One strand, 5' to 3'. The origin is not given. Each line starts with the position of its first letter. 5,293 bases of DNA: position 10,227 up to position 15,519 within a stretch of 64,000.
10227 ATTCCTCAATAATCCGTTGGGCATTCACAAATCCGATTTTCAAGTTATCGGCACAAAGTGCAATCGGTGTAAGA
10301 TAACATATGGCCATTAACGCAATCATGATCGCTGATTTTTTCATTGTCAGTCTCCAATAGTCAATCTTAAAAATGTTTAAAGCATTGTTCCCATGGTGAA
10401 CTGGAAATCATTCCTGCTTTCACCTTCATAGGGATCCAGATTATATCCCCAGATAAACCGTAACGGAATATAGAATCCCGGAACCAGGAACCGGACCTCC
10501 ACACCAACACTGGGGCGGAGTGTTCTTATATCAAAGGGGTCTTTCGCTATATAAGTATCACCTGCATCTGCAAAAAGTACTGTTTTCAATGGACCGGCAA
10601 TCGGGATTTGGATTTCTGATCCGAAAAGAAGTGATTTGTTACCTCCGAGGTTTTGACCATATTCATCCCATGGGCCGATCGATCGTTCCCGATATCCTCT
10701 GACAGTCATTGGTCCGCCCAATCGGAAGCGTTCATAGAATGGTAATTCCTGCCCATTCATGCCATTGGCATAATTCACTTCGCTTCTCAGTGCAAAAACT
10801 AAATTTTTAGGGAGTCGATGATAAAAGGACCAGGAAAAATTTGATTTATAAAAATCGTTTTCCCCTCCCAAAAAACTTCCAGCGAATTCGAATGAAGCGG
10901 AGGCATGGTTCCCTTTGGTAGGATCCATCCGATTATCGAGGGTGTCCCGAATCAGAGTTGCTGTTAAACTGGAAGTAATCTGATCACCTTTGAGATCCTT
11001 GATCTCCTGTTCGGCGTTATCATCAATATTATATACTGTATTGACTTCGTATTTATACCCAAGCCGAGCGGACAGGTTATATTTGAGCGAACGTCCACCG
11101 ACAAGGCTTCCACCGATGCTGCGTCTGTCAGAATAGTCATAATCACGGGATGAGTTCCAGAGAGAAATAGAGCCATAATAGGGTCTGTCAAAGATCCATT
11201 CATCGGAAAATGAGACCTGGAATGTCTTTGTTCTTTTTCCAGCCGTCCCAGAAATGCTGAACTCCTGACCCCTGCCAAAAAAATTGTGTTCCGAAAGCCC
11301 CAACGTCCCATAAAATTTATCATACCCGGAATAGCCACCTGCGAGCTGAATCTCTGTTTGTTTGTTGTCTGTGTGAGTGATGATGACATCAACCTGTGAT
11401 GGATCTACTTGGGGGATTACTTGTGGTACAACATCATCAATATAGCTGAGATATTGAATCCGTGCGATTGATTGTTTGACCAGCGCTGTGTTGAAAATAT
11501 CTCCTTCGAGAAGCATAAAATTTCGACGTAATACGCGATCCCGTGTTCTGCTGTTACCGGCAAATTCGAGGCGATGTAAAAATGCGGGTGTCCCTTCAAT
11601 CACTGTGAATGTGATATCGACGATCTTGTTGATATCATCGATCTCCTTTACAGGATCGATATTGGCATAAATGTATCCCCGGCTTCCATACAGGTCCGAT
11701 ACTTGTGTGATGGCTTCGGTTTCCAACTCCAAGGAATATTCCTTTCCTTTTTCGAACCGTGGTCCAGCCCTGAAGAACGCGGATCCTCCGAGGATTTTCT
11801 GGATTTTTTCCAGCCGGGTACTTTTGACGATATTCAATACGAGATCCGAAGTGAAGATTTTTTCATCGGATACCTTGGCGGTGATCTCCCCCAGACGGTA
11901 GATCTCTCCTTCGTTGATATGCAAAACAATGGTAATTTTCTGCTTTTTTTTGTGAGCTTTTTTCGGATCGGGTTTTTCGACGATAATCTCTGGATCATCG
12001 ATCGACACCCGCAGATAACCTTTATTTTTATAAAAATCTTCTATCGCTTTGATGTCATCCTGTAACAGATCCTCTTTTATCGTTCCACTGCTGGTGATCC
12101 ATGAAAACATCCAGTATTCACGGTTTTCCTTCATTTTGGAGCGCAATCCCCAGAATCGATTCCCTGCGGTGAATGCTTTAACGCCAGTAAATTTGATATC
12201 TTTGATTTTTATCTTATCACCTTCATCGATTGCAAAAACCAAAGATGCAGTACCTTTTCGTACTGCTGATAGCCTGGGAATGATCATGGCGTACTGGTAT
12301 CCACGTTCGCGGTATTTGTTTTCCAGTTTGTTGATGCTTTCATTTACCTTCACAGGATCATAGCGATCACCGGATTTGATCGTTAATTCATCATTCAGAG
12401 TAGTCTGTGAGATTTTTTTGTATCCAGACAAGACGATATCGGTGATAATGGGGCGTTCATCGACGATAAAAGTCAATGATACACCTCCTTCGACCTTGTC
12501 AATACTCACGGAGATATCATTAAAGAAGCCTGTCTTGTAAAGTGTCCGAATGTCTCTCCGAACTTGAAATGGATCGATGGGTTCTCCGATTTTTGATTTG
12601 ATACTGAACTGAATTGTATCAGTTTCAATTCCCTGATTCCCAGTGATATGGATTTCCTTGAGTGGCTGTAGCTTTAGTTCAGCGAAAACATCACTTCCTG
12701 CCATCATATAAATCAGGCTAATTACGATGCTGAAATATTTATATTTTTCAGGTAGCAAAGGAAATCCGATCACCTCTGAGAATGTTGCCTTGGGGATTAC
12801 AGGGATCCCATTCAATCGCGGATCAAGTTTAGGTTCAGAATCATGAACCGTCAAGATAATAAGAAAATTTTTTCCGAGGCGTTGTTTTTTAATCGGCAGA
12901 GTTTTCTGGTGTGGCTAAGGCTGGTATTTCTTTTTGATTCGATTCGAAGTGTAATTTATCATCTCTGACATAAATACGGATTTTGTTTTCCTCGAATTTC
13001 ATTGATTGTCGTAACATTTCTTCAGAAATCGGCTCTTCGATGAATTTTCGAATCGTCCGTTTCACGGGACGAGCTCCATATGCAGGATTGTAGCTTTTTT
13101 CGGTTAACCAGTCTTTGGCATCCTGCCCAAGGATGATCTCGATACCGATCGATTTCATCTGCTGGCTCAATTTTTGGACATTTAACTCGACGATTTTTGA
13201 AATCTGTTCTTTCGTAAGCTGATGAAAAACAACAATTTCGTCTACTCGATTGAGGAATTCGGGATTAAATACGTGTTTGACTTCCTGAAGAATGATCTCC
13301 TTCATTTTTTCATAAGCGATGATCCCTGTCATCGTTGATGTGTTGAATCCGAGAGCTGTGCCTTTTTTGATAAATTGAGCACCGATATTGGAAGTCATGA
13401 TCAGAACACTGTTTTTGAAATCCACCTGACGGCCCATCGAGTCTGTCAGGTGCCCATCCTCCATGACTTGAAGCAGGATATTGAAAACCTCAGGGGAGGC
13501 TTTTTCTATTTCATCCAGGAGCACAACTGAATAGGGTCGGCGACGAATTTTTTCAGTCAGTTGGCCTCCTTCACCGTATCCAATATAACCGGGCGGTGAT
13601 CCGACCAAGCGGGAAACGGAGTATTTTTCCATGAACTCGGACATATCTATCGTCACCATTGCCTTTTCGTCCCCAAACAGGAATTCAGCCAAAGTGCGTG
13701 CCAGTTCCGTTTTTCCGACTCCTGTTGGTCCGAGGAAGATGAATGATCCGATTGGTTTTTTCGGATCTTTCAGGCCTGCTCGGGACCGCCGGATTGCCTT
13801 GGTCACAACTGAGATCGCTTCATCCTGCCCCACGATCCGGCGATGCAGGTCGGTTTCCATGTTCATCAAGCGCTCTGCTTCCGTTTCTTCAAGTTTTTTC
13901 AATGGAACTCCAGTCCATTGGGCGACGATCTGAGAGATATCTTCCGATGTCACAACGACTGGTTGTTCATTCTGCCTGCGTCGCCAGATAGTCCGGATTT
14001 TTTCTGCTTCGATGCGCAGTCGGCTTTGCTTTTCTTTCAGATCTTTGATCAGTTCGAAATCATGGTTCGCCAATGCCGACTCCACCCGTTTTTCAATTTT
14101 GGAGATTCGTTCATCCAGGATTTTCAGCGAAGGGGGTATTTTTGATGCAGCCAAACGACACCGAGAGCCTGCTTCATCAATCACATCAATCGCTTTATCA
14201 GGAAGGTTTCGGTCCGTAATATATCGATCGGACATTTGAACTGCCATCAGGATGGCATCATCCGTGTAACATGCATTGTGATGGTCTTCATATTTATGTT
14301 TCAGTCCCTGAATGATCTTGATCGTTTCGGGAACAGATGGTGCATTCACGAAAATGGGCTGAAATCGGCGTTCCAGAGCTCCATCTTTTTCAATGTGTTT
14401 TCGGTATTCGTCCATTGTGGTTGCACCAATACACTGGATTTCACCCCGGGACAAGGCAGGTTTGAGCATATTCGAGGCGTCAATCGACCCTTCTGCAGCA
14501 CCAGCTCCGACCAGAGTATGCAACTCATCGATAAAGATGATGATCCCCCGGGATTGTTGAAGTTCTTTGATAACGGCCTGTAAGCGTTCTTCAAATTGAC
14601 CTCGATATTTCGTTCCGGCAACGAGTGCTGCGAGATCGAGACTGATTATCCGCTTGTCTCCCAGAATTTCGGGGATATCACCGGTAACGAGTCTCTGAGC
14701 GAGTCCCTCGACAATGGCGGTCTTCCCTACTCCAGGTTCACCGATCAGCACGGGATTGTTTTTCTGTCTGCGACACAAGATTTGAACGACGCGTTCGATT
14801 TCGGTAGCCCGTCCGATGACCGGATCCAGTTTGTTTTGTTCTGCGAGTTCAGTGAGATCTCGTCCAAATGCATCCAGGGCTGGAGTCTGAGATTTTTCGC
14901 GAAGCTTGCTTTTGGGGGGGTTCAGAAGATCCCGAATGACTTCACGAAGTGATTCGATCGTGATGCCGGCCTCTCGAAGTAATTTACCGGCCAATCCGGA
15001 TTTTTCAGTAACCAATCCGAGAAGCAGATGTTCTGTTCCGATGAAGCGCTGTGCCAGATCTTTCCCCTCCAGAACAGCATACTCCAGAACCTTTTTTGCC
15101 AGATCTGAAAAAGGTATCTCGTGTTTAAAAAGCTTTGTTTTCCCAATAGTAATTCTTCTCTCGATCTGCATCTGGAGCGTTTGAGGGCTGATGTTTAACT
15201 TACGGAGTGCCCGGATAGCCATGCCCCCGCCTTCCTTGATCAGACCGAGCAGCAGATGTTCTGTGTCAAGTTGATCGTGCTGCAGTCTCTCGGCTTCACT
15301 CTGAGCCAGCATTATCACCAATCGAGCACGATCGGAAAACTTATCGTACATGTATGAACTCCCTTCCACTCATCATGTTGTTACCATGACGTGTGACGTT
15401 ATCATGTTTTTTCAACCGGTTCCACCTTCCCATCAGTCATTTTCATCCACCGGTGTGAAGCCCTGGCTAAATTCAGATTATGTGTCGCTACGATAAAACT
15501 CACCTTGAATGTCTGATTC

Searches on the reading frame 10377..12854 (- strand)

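Call 41: search_protein_families(library=pfam, proteins=[window:10377-12854:-], max_evalue=0.00001)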
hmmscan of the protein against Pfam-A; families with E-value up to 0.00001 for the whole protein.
window:10377-12854:- (825 aa): 3 families
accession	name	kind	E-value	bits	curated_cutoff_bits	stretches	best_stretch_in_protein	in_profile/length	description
PF01103.29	Omp85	-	8.5e-61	206.7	24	1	524-823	1-323/325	Omp85 superfamily domain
PF07244.20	POTRA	-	2.5e-46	156.7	21.3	4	135-212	1-79/79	Surface antigen variable number repeat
PF08479.16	POTRA_2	-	9.4e-07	29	24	0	137-202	3-68/76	POTRA domain, ShlB-type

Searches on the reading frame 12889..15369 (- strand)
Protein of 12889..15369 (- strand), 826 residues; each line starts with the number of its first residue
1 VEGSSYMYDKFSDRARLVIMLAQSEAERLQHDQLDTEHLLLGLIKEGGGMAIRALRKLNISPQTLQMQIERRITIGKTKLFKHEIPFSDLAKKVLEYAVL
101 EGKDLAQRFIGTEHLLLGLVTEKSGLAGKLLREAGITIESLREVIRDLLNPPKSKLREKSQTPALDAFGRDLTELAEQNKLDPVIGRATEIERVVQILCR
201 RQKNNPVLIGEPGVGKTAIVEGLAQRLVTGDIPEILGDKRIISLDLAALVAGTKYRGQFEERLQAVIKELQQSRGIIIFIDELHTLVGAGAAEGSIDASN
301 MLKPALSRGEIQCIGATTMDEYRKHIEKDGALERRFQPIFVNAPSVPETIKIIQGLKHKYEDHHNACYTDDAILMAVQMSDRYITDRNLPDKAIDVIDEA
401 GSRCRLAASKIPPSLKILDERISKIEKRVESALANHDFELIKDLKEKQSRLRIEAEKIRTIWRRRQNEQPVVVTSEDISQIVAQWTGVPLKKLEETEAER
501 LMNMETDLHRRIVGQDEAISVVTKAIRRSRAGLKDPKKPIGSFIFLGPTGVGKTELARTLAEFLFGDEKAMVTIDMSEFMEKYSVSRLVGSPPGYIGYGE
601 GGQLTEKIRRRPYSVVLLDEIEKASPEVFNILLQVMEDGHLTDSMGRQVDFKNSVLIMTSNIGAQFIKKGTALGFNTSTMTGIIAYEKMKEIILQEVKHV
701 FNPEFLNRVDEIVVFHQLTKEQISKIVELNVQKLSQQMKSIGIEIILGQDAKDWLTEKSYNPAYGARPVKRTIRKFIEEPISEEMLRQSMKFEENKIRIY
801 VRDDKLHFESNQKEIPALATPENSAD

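Call 41: search_protein_families(library=pfam, proteins=[window:12889-15369:-], max_evalue=0.00001)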
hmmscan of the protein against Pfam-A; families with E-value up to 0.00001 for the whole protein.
window:12889-15369:- (826 aa): 13 families
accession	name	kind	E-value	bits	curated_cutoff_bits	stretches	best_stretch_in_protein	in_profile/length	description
PF07724.20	AAA_2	-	4.7e-67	225.6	27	1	538-712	1-166/166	AAA domain (Cdc48 subfamily)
PF17871.7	AAA_lid_9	-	4.5e-31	107.3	22.8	1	346-447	2-103/104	AAA lid domain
PF02861.25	Clp_N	-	1e-27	96.5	20.7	2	22-72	1-51/53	Clp amino terminal domain, pathogenicity island component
PF00004.35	AAA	-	7.2e-25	88.4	21.2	2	207-334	2-125/131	ATPase family associated with various cellular activities (AAA)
PF07728.20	AAA_5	-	4e-21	75.9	22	1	543-662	2-123/139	AAA domain (dynein-related subfamily)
PF10431.15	ClpB_D2-small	-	4.4e-21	75.1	21.9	1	718-798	1-80/81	C-terminal, D2-small domain, of ClpB protein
PF13401.12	AAA_22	-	1.6e-12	48.3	27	0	202-288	4-97/130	AAA domain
PF13191.12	AAA_16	-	6.2e-12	46.8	32.6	1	184-284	2-142/167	AAA ATPase domain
PF00158.32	Sigma54_activat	-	7.6e-10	39.2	20.2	1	542-658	24-138/168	Sigma-54 interaction domain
PF05621.17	TniB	-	6e-08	32.8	22.4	0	202-341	34-184/189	Bacterial TniB protein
PF20720.3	nSTAND3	-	2.2e-07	31.2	27.2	0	194-229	10-43/155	Novel STAND NTPase 3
PF05496.18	RuvB_N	-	6.7e-06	26.4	27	0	514-563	11-56/159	Holliday junction DNA helicase RuvB P-loop domain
PF13173.12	AAA_14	-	9.6e-06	26.1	27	0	207-287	6-75/129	AAA domain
